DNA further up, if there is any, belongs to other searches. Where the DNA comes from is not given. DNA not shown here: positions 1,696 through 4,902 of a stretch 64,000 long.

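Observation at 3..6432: Defence-type island: AlwI-like nuclease + primase-helicase-PLD megaprotein + unknown split protein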

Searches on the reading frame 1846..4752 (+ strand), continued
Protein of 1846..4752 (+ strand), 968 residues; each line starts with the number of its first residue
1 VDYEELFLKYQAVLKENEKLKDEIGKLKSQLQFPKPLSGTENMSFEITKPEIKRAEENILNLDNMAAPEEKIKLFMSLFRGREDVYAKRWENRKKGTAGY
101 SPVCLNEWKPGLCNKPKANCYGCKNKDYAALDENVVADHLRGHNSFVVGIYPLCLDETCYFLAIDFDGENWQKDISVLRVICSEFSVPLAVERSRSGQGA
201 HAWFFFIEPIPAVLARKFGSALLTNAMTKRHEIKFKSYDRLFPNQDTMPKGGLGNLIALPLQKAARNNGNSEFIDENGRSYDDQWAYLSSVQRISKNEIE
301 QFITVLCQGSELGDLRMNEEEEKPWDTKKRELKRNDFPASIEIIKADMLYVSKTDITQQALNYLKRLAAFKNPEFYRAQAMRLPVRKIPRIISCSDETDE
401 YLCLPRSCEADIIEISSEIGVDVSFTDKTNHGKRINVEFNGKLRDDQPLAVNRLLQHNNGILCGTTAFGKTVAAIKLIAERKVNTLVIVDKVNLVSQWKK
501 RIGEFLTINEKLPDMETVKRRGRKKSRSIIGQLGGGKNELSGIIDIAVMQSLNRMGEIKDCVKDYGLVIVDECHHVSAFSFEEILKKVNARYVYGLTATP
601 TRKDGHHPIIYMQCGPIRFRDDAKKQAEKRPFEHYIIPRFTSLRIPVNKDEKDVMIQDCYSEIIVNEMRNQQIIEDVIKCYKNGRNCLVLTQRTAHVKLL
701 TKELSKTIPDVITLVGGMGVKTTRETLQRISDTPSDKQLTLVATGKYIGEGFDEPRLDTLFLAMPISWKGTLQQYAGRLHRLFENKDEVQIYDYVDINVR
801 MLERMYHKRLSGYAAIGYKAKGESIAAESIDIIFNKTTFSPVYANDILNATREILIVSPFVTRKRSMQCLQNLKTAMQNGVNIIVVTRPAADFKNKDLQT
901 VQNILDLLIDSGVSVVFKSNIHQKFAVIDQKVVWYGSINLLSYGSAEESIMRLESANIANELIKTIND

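Call 52: search_protein_families(library=pfam, proteins=[L005:4964-6445:+, L008:12980-15070:+, L010:2871-4484:+, L002:7107-8252:+, L011:2307-3332:+, L011:3383-4405:+, L006:1840-4275:+, L012:1165-3027:+, L002:2592-3812:-, L001:7106-7678:+], max_evalue=0.001)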
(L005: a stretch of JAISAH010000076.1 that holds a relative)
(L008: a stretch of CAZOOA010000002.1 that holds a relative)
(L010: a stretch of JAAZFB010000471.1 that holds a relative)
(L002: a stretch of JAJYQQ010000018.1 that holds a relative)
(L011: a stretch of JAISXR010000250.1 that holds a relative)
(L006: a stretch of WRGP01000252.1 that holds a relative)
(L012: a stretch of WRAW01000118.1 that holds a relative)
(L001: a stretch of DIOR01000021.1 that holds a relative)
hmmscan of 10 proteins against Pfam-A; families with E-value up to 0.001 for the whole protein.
L005:4964-6445:+ (494 aa): 3 families
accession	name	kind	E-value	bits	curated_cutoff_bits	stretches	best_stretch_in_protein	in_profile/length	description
PF04326.19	SLFN_AlbA_2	-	1.4e-13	51.8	25.3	1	28-135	1-110/118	Schlafen, AlbA_2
PF13749.12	HATPase_c_4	-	7.9e-05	23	26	1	343-396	25-82/89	Putative ATP-dependent DNA helicase recG C-terminal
PF09339.16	HTH_IclR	-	0.00024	21.2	22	1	438-477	8-48/52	IclR helix-turn-helix domain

L008:12980-15070:+ (697 aa): 3 families
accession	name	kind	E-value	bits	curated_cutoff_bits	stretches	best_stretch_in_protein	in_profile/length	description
PF03190.21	Thioredox_DsbH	-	5.7e-76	254.4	27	1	14-174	2-162/163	Protein of unknown function, DUF255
PF13899.12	Thioredoxin_7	-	3.8e-10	40.2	27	1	33-97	1-65/83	Thioredoxin-like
PF07221.17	GlcNAc_2-epim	-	0.00066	19.5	23.4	0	225-328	220-323/347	N-acylglucosamine 2-epimerase (GlcNAc 2-epimerase)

L010:2871-4484:+ (538 aa): 3 families
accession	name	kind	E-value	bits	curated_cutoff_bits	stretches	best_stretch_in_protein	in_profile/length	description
PF07508.19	Recombinase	-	5.2e-25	88.1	21.1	1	197-313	3-101/102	Recombinase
PF00239.26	Resolvase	-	3e-20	73.3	23.3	1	22-170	2-143/145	Resolvase, N terminal domain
PF13408.12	Zn_ribbon_recom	-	8e-11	42.6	25.3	1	325-388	1-58/58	Recombinase zinc beta ribbon domain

L002:7107-8252:+ (382 aa): 0 families

L011:2307-3332:+ (342 aa): 0 families

L011:3383-4405:+ (341 aa): 0 families

L006:1840-4275:+ (812 aa): 3 families
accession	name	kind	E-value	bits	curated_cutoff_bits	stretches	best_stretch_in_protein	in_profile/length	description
PF00005.33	ABC_tran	-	9.6e-35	120.6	25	1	27-175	1-136/137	ABC transporter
PF02687.27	FtsX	-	6e-22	78.4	25.5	1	686-805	2-120/120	FtsX-like permease C-terminal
PF02463.25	SMC_N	-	0.00013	21.9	40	0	29-211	17-204/220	RecF/RecN/SMC N terminal domain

L012:1165-3027:+ (621 aa): 2 families
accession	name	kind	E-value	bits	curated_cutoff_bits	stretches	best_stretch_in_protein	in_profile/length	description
PF15978.11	TnsD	-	2.5e-62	211.4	32.4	1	199-563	1-355/355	Tn7-like transposition protein D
PF06527.16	TniQ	-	4.9e-18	66.6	27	1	6-157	2-139/142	TniQ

L002:2592-3812:- (406 aa): 5 families
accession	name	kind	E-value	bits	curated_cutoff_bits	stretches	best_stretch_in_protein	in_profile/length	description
PF13635.12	DUF4143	-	2.1e-33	115.7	28.1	1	200-357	2-160/160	Domain of unknown function (DUF4143)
PF13173.12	AAA_14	-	3.5e-23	82.4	27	1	23-144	3-128/129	AAA domain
PF13401.12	AAA_22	-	0.00024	21.9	27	0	21-52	4-36/130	AAA domain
PF13191.12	AAA_16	-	0.00054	20.9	32.6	0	9-77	10-85/167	AAA ATPase domain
PF00004.35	AAA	-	0.00095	20.1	21.2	0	25-91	1-69/131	ATPase family associated with various cellular activities (AAA)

L001:7106-7678:+ (191 aa): 1 family
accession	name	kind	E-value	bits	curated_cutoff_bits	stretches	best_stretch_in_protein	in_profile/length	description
PF02481.21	DNA_processg_A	-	3.6e-17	62.7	29.6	1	90-176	2-88/212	DNA recombination-mediator protein A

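Call 63: search_dna_similar(query=window:1846-4749:+, collection=plasmids, mode=protein, max_rows=25)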
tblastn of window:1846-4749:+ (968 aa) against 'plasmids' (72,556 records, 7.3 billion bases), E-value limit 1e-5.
Records with a match: 249; places in all: 263; records where one place covers at least 80% of the query: 33.
Best place of each record, by identity: 60-80% 3; <60% 246.
By first word of the organism name: Sinorhizobium 56; Escherichia 16; Acinetobacter 12; Rhizobium 8; Bacillus 8; Halobacterium 7; Dinoroseobacter 6; Bradyrhizobium 5; Natrinema 5; Halorussus 5; and 75 more.
By predicted mobility (MOB-suite, as given by PLSDB): non-mobilizable 118; conjugative 97; mobilizable 34.
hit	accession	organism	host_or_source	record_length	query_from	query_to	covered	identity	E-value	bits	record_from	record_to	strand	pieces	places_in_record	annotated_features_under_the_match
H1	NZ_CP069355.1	Microvirga sp. VF16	Vachellia farnesiana,Cell culture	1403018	53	878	85%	43.5%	0e+0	700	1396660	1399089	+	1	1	none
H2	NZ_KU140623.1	Sinorhizobium sp. M14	microbial mats from Zloty Stok gold mine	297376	13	818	83%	44.3%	0e+0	699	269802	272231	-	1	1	DEAD/DEAH box helicase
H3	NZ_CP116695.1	Agrobacterium tumefaciens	Lavender,cell culture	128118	7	818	84%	43.8%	0e+0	695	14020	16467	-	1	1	DEAD/DEAH box helicase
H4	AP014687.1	Bradyrhizobium diazoefficiens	Glycine max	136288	35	818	81%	44.9%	0e+0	682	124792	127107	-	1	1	type III restriction protein res subunit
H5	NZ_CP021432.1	Yoonia vestfoldensis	Skeletonema marinoi strain RO5AC,Cell ...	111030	11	818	83%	43.2%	0e+0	686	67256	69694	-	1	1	DEAD/DEAH box helicase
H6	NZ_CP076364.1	Gemmobacter fulvus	cell culture,Anabaena culture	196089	28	818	82%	44.1%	0e+0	702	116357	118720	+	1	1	DEAD/DEAH box helicase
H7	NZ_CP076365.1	Gemmobacter fulvus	cell culture,Anabaena culture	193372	28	818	82%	44.1%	0e+0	702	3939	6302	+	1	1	DEAD/DEAH box helicase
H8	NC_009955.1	Dinoroseobacter shibae DFL 12 = DSM 16493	-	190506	1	818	85%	42.6%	0e+0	693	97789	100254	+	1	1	DEAD/DEAH box helicase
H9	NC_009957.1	Dinoroseobacter shibae DFL 12 = DSM 16493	-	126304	1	818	85%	42.6%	0e+0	693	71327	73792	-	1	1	DEAD/DEAH box helicase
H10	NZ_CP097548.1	Dinoroseobacter shibae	Alexandrium ostenfeldii,pure culture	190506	1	818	85%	42.6%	0e+0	693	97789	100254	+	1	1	DEAD/DEAH box helicase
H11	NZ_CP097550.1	Dinoroseobacter shibae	Alexandrium ostenfeldii,pure culture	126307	1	818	85%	42.6%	0e+0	693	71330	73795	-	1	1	DEAD/DEAH box helicase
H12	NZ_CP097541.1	Dinoroseobacter shibae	Prorocentrum lima,pure culture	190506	1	818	85%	42.6%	0e+0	693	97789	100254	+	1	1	DEAD/DEAH box helicase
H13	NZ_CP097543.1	Dinoroseobacter shibae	Prorocentrum lima,pure culture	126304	1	818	85%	42.6%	0e+0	693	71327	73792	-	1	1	DEAD/DEAH box helicase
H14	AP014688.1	Bradyrhizobium diazoefficiens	Glycine max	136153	61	818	78%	46.0%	0e+0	694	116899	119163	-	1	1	type III restriction protein res subunit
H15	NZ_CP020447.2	Paracoccus yeei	Homo sapiens,Urine suprapubic aspirate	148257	16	818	83%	43.4%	0e+0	704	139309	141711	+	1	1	DEAD/DEAH box helicase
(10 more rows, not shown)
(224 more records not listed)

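Call 64: get_annotated_region(hit=H8, flank=8000)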
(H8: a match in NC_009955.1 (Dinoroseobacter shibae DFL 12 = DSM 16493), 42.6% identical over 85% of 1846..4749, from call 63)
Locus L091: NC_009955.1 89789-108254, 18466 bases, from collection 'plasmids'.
description: Dinoroseobacter shibae DFL 12 = DSM 16493 plasmid pDSHI01, complete sequence
organism: Dinoroseobacter shibae DFL 12 = DSM 16493 (NCBI taxid 398580)
taxonomy: Bacteria; Pseudomonadota; Alphaproteobacteria; Rhodobacterales; Roseobacteraceae; Dinoroseobacter; Dinoroseobacter shibae; Dinoroseobacter shibae DFL 12 = DSM 16493
host: -; source: -; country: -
typing (MOB-suite, as given by PLSDB): conjugative; replicon rep_cluster_160; relaxase MOBP,MOBP; mating-pair formation MPF_T
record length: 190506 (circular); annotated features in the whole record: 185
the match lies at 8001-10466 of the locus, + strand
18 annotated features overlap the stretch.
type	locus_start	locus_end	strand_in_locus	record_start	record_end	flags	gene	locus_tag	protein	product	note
CDS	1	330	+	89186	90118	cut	-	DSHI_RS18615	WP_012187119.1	hypothetical protein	-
CDS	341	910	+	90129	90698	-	-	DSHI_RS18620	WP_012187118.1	biotin transporter BioY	-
CDS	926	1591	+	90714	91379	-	-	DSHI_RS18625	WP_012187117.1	ABC transporter ATP-binding protein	-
CDS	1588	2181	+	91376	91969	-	-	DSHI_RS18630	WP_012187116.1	energy-coupling factor transporter transmembrane protein EcfT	-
CDS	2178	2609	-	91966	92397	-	-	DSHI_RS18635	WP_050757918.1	DUF1284 domain-containing protein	-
CDS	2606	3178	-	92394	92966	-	-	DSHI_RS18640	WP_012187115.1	biotin transporter BioY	-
CDS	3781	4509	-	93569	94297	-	-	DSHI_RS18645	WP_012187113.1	DUF736 family protein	-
CDS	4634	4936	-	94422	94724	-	-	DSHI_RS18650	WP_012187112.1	hypothetical protein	-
CDS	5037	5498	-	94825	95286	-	-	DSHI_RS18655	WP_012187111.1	hypothetical protein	-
CDS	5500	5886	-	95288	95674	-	-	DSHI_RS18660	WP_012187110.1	DUF6878 family protein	-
CDS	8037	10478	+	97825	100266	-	-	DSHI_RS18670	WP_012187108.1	DEAD/DEAH box helicase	-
CDS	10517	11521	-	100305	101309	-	-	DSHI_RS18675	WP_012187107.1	tyrosine-type recombinase/integrase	GO:0015074 - DNA integration [Evidence IEA]; GO:0006310 - DNA recombination [Evidence IEA]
CDS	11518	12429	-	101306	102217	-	-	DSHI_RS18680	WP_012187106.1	tyrosine-type recombinase/integrase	GO:0015074 - DNA integration [Evidence IEA]; GO:0006310 - DNA recombination [Evidence IEA]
CDS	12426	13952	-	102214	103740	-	-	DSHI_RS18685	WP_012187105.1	tyrosine-type recombinase/integrase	GO:0015074 - DNA integration [Evidence IEA]; GO:0006310 - DNA recombination [Evidence IEA]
CDS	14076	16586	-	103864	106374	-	-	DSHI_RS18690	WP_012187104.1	strawberry notch family protein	-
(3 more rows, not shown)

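Call 65: get_annotated_region(hit=H2, flank=8000)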
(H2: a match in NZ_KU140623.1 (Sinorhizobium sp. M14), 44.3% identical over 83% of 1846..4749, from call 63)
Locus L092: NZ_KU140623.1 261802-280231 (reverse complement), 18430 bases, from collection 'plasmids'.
description: Sinorhizobium sp. M14 plasmid pSinB, complete sequence
organism: Sinorhizobium sp. M14 (NCBI taxid 430451)
taxonomy: Bacteria; Pseudomonadota; Alphaproteobacteria; Hyphomicrobiales; Rhizobiaceae; Sinorhizobium; Sinorhizobium sp. M14
host: -; source: microbial mats from Zloty Stok gold mine; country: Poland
typing (MOB-suite, as given by PLSDB): conjugative; replicon rep_cluster_473; relaxase MOBQ; mating-pair formation MPF_T
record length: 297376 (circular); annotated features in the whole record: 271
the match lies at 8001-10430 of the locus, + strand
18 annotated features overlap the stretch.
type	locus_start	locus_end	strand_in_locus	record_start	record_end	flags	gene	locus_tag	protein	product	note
CDS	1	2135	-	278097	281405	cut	traA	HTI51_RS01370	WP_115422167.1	Ti-type conjugative transfer relaxase TraA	-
CDS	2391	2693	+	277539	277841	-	traC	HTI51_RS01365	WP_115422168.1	conjugal transfer protein TraC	-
CDS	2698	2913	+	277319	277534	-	-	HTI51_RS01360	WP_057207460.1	type IV conjugative transfer system coupling protein TraD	-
CDS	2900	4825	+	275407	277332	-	traG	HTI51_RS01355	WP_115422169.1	Ti-type conjugative transfer system protein TraG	-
CDS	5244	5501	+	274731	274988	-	-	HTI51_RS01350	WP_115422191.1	WGR domain-containing protein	-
CDS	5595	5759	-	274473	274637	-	-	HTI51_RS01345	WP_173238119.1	hypothetical protein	-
CDS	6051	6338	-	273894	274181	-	-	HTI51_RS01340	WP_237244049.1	DUF736 domain-containing protein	-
CDS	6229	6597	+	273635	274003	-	-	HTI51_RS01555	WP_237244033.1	hypothetical protein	-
CDS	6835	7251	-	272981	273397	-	-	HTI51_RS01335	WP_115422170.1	hypothetical protein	-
CDS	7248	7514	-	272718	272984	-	-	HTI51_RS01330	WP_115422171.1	type II toxin-antitoxin system prevent-host-death family antitoxin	GO:0008219 - cell death [Evidence IEA]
CDS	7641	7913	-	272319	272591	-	-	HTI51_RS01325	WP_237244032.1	DUF736 family protein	-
CDS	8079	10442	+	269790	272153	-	-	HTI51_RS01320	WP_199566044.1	DEAD/DEAH box helicase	-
CDS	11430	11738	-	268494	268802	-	-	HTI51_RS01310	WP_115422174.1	DUF736 domain-containing protein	-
CDS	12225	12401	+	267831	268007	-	-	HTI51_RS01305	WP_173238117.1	hypothetical protein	-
CDS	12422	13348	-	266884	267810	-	-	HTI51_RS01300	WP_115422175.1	zincin-like metallopeptidase domain-containing protein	-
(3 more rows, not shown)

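Call 66: search_solved_structures(query=window:1846-4749:+, max_evalue=0.001)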
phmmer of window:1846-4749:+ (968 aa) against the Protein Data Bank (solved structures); distinct sequences matched with E-value up to 0.001: 10.
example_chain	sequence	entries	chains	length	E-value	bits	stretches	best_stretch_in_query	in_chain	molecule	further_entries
6p4f_A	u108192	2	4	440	4.9e-22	80.8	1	442-643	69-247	DNA-dependent ATPase XPBII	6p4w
5tnu_A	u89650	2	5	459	6e-22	80.5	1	442-643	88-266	DNA-dependent ATPase XPBII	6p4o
6p66_A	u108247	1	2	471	2.3e-11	45.5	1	442-651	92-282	DNA repair protein RAD25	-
2fwr_A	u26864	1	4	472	2.3e-11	45.4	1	442-651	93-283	DNA repair protein RAD25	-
2fz4_A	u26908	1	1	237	1.1e-09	39.9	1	441-609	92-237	DNA repair protein RAD25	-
7nqd_A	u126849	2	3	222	3.6e-08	34.9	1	69-302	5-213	TPR_REGION domain-containing protein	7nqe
7nqf_A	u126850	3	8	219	6.7e-08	34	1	70-302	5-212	TPR_REGION domain-containing protein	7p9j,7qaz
3h1t_A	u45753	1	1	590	2.1e-05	25.7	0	533-611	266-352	Type I site-specific restriction-modification system, R (Restriction) subunit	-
2oca_A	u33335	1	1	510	0.00049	21.2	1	528-796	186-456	ATP-dependent DNA helicase uvsW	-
7clg_A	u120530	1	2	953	0.00058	21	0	525-795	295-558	Putative helicase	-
